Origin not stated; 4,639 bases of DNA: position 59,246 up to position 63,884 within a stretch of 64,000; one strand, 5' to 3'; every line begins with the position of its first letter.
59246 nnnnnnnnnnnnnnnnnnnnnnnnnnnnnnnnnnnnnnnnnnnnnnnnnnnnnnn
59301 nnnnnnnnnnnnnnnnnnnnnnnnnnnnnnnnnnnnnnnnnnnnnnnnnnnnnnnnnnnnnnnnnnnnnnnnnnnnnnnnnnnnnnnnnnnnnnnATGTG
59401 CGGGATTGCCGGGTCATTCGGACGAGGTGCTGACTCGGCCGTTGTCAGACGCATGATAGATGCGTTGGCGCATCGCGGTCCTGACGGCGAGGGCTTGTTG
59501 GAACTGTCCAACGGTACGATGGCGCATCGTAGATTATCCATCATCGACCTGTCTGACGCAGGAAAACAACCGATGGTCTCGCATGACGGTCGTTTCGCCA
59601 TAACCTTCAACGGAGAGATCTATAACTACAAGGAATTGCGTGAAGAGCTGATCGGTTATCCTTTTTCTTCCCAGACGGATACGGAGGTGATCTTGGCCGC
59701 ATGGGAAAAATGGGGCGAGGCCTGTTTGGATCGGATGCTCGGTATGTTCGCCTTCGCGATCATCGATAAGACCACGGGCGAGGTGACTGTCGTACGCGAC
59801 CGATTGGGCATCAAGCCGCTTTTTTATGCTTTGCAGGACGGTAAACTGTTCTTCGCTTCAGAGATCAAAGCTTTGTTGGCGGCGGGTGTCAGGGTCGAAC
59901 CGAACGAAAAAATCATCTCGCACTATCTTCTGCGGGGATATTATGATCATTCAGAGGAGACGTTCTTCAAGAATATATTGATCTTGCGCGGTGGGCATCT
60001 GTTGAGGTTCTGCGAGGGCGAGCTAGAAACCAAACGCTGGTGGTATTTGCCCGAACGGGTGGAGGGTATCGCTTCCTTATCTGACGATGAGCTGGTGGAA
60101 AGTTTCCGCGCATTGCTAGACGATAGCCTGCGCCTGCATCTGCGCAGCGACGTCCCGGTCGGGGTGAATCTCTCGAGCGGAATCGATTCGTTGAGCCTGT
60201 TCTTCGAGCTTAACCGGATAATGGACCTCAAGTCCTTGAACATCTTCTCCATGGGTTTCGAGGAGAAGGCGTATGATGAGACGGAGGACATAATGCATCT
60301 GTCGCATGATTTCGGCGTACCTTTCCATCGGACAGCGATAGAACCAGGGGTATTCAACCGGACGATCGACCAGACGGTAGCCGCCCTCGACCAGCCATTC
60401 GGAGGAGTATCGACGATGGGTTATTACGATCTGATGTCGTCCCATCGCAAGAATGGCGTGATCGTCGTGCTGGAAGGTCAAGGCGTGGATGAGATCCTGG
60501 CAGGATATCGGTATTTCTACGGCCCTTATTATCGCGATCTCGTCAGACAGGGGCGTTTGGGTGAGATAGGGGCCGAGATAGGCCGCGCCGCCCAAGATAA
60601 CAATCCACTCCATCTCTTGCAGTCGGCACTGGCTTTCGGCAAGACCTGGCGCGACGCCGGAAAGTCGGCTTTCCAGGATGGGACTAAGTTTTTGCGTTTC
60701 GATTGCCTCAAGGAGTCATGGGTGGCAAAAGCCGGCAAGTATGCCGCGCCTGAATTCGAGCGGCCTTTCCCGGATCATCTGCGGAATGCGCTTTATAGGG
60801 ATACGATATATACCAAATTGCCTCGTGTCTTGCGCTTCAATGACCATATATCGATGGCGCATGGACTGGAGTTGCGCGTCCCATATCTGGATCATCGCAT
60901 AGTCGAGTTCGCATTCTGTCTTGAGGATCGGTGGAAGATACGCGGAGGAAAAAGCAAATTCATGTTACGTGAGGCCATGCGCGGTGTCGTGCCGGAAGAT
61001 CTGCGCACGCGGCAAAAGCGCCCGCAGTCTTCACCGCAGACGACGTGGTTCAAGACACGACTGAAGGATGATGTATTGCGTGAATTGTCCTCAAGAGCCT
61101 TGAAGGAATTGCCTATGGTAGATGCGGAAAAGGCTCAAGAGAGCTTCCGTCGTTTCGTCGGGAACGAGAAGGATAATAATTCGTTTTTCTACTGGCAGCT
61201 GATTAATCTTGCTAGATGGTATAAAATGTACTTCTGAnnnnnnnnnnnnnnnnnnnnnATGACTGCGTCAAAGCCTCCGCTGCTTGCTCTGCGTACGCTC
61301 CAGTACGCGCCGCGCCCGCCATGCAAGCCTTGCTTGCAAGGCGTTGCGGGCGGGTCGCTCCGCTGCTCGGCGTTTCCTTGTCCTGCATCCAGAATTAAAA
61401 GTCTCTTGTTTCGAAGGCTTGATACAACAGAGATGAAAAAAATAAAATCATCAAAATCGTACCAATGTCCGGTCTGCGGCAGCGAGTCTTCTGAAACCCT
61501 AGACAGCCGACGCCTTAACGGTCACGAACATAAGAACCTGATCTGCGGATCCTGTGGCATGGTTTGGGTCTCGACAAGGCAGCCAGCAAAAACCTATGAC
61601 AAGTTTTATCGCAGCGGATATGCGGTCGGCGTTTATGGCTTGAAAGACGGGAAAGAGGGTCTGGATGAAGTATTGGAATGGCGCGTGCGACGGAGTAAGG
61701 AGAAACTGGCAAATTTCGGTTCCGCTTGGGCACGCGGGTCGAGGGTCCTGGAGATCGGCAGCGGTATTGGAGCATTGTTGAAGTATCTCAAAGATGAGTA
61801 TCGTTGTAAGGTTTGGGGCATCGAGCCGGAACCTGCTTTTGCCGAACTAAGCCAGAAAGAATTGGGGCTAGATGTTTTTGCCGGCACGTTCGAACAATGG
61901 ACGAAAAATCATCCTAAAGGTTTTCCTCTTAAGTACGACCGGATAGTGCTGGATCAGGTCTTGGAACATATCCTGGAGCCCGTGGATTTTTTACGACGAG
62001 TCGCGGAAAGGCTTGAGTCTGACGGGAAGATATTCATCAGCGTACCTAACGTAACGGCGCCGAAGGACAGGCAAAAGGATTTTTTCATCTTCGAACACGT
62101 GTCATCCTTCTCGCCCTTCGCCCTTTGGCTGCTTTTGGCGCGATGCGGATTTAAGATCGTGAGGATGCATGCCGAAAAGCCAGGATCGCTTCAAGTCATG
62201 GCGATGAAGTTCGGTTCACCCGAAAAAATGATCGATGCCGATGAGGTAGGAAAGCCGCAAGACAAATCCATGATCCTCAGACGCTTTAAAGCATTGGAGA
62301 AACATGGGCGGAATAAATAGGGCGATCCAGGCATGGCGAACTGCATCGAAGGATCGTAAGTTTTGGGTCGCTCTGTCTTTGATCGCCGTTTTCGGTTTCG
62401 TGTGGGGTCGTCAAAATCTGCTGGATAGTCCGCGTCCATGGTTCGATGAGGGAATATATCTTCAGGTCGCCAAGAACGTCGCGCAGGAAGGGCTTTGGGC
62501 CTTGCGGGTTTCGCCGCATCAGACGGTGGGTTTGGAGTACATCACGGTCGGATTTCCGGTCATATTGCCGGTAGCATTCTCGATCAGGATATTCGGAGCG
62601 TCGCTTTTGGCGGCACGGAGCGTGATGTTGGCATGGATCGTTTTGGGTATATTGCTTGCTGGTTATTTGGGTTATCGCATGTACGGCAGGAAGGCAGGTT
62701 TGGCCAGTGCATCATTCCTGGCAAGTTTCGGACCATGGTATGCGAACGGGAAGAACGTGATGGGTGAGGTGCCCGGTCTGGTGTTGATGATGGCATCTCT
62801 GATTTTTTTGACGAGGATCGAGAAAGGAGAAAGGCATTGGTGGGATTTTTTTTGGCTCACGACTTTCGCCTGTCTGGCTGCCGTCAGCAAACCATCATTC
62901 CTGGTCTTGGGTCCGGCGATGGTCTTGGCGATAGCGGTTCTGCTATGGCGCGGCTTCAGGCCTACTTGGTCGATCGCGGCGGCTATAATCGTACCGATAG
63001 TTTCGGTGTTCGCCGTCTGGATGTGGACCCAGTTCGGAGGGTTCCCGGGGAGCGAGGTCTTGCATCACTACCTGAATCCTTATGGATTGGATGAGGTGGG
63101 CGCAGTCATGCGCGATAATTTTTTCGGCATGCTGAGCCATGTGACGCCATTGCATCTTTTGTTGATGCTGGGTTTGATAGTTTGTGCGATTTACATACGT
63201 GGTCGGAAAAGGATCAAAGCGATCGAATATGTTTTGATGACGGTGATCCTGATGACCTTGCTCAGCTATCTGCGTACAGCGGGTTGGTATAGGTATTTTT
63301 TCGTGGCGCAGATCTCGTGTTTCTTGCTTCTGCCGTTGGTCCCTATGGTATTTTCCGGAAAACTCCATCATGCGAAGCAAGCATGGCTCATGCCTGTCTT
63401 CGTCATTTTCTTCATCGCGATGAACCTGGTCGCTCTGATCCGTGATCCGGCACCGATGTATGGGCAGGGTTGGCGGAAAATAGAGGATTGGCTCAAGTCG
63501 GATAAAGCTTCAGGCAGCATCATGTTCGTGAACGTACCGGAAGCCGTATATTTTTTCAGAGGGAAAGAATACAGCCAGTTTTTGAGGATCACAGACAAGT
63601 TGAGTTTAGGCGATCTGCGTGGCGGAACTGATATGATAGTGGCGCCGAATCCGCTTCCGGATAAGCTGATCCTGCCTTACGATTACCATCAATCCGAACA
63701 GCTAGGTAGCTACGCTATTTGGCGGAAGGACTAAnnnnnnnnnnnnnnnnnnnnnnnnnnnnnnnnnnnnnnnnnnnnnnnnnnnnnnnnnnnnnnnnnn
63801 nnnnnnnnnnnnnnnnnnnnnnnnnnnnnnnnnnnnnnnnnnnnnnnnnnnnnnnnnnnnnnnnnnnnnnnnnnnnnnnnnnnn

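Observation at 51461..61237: CMP-nonulosonic acid module with an adjacent AsnB-like amidotransferase, possibly an amidated/acetamidino sialic-like sugar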

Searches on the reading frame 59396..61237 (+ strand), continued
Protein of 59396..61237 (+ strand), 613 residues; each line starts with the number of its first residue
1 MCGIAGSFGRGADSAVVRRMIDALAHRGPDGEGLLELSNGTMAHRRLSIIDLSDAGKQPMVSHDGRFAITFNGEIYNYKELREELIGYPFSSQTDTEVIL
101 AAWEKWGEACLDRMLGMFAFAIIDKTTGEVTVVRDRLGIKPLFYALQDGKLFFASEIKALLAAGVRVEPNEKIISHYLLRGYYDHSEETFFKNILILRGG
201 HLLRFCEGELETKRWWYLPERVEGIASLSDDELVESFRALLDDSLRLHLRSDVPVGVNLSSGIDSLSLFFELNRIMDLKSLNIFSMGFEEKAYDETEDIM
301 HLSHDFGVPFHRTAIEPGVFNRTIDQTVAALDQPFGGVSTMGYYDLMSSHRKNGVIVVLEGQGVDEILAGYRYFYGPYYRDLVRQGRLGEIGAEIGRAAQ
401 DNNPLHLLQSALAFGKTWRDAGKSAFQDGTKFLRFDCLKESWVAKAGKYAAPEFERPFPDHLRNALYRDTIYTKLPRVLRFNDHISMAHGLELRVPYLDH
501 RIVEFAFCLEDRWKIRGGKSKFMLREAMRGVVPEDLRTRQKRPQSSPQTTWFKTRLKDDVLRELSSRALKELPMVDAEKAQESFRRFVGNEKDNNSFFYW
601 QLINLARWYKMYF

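Call 85: find_encoding_contigs(protein=P0198, flank=9000, max_places=1)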
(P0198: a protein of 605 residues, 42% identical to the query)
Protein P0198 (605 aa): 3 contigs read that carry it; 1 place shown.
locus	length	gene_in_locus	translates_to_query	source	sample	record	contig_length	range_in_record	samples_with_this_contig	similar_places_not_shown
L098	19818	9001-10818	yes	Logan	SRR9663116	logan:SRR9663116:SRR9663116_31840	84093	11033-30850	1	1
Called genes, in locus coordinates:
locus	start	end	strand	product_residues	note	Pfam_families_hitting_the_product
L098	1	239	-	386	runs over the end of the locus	PF02350:Epimerase_2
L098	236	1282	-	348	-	PF03102:NeuB, PF08666:SAF (faint)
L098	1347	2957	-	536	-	-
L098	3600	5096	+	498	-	-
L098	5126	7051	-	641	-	PF13522:GATase_6, PF13537:GATase_7, PF00733:Asn_synthase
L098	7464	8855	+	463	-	-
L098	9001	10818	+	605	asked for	PF13522:GATase_6, PF13537:GATase_7, PF00733:Asn_synthase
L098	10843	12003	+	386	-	PF13439:Glyco_transf_4, PF13579:Glyco_trans_4_4, PF00534:Glycos_transf_1, PF13692:Glyco_trans_1_4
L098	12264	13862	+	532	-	-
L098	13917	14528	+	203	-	PF08241:Methyltransf_11 (weak), PF08242:Methyltransf_12, PF13649:Methyltransf_25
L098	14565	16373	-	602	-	PF00664:ABC_membrane, PF00005:ABC_tran, PF02463:SMC_N (faint), PF13304:AAA_21 (weak)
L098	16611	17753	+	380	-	PF13439:Glyco_transf_4, PF13579:Glyco_trans_4_4 (weak), PF20706:GT4-conflict (weak), PF00534:Glycos_transf_1, PF13692:Glyco_trans_1_4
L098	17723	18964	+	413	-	-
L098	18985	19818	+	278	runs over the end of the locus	-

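Call 86: find_encoding_contigs(protein=P0211, flank=9000, max_places=1)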
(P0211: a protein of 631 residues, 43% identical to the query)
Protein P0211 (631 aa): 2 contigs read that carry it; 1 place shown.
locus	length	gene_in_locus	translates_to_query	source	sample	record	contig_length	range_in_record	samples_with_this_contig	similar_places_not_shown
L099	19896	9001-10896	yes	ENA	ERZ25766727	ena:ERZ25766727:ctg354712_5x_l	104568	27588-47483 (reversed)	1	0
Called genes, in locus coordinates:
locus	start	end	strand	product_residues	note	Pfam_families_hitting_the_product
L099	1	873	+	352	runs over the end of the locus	PF01408:GFO_IDH_MocA, PF22725:GFO_IDH_MocA_C3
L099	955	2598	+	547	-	PF02310:B12-binding, PF04055:Radical_SAM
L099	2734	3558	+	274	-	PF00106:adh_short, PF01370:Epimerase (weak), PF04321:RmlD_sub_bind (weak), PF08659:KR (weak), PF16363:GDP_Man_Dehyd (faint), PF13561:adh_short_C2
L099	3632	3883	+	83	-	-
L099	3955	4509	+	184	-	PF03102:NeuB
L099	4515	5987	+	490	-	-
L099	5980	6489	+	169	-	PF13419:HAD_2, PF00702:Hydrolase, PF08282:Hydrolase_3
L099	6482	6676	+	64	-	-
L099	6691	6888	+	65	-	-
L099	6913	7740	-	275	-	PF13276:HTH_21, PF00665:rve, PF13683:rve_3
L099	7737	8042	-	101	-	PF01527:HTH_Tnp_1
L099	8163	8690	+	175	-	PF13489:Methyltransf_23, PF08241:Methyltransf_11 (weak), PF08242:Methyltransf_12 (weak), PF13649:Methyltransf_25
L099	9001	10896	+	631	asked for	PF13522:GATase_6, PF13537:GATase_7, PF00733:Asn_synthase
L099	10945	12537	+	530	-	PF05159:Capsule_synth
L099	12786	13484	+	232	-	PF01408:GFO_IDH_MocA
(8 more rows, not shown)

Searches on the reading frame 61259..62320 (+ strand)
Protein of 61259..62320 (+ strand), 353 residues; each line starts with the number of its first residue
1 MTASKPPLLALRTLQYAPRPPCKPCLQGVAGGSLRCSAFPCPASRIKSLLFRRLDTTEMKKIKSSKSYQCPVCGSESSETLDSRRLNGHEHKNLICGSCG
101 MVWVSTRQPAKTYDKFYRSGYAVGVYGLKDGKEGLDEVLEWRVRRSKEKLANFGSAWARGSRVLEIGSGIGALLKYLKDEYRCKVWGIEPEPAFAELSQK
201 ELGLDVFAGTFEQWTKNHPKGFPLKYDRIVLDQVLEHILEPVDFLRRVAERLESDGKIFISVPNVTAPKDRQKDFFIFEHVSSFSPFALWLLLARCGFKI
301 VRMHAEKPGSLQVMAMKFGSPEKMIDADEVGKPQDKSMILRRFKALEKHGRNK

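Call 4: search_protein_families(library=pfam, proteins=[window:61259-62320:+])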
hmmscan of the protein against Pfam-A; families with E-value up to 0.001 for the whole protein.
window:61259-62320:+ (353 aa): 9 families
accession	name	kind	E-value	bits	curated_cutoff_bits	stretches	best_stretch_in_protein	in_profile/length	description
PF13489.12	Methyltransf_23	-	8.3e-19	68.3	27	1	144-301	7-162/164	Methyltransferase domain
PF08242.18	Methyltransf_12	-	1.1e-10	42.5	30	1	164-258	1-98/98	Methyltransferase domain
PF08241.18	Methyltransf_11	-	8.2e-08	33.2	21.2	1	164-260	1-95/95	Methyltransferase domain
PF07021.18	MetW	-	2.5e-07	30.9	21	1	159-266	13-113/193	Methionine biosynthesis protein MetW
PF13649.12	Methyltransf_25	-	3.5e-06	28.1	27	1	163-256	1-97/97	Methyltransferase domain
PF13847.12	Methyltransf_31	-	2.8e-05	24.3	27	1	160-264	4-113/145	Methyltransferase domain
PF05891.18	Methyltransf_PK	-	4.9e-05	23.4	27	1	135-267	27-165/218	AdoMet dependent proline di-methyltransferase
PF08271.17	Zn_Ribbon_TF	-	6.7e-05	22.8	29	1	68-103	1-29/43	TFIIB zinc-binding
PF17283.8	Zn_ribbon_SprT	-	0.00052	20.4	28.1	0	68-100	5-31/38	SprT-like zinc ribbon domain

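Call 5: search_protein_families(library=ncbifam, proteins=[window:61259-62320:+])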
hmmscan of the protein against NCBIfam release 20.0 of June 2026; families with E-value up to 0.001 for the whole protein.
window:61259-62320:+ (353 aa): 7 families
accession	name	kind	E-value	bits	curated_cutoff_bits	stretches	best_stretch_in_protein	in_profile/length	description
TIGR02081.1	metW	equivalog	2.7e-08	33.6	189.5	1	159-269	13-116/194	methionine biosynthesis protein MetW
TIGR01983.1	UbiG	equivalog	9.1e-08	31.7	102.95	1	156-266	46-157/228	bifunctional 2-polyprenyl-6-hydroxyphenol methylase/3-demethylubiquinol 3-O-methyltransferase UbiG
NF045667.1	MTase_DVU1556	equivalog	7.7e-07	28.8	155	1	157-261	20-120/213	DVU_1556 family methyltransferase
TIGR04345.1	ovoA_Cterm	equivalog_domain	6.7e-05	22.5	170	1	225-267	134-176/242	putative 4-mercaptohistidine N1-methyltransferase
NF008686.0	PRK11705.1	equivalog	9.7e-05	21.6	400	1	158-260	166-265/383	cyclopropane fatty acyl phospholipid synthase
NF010703.0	PRK14103.1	equivalog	0.00014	21.4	320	1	140-269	12-134/256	trans-aconitate 2-methyltransferase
TIGR00452.1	TIGR00452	equivalog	0.0007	18.5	275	0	140-310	99-274/316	tRNA 5-methoxyuridine(34)/uridine 5-oxyacetic acid(34) synthase CmoB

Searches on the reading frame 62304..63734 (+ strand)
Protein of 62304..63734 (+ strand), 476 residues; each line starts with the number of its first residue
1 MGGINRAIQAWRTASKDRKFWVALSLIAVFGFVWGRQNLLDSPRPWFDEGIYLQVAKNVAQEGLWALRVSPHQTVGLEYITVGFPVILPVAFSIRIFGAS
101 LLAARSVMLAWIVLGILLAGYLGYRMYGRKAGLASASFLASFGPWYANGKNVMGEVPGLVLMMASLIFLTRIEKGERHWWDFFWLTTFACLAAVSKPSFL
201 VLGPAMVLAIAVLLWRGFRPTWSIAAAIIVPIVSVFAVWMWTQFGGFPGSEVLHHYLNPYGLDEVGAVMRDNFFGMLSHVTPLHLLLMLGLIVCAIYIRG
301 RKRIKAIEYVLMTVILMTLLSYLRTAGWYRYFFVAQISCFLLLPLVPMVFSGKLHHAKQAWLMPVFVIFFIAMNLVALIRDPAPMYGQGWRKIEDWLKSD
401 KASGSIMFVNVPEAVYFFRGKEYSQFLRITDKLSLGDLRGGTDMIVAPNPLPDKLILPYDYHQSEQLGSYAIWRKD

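Call 7: search_protein_families(library=pfam, proteins=[window:62304-63734:+])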
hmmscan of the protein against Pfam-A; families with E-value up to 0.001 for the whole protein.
window:62304-63734:+ (476 aa): 1 family
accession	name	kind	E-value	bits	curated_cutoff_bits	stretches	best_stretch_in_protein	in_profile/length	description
PF13231.12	PMT_2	-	3.2e-07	31.1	26.1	1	91-241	11-160/160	Dolichyl-phosphate-mannose-protein mannosyltransferase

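Call 59: search_protein_families(library=ncbifam, proteins=[window:62304-63734:+], max_evalue=0.00001)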
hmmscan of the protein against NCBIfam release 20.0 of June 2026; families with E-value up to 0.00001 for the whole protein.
window:62304-63734:+ (476 aa): 0 families
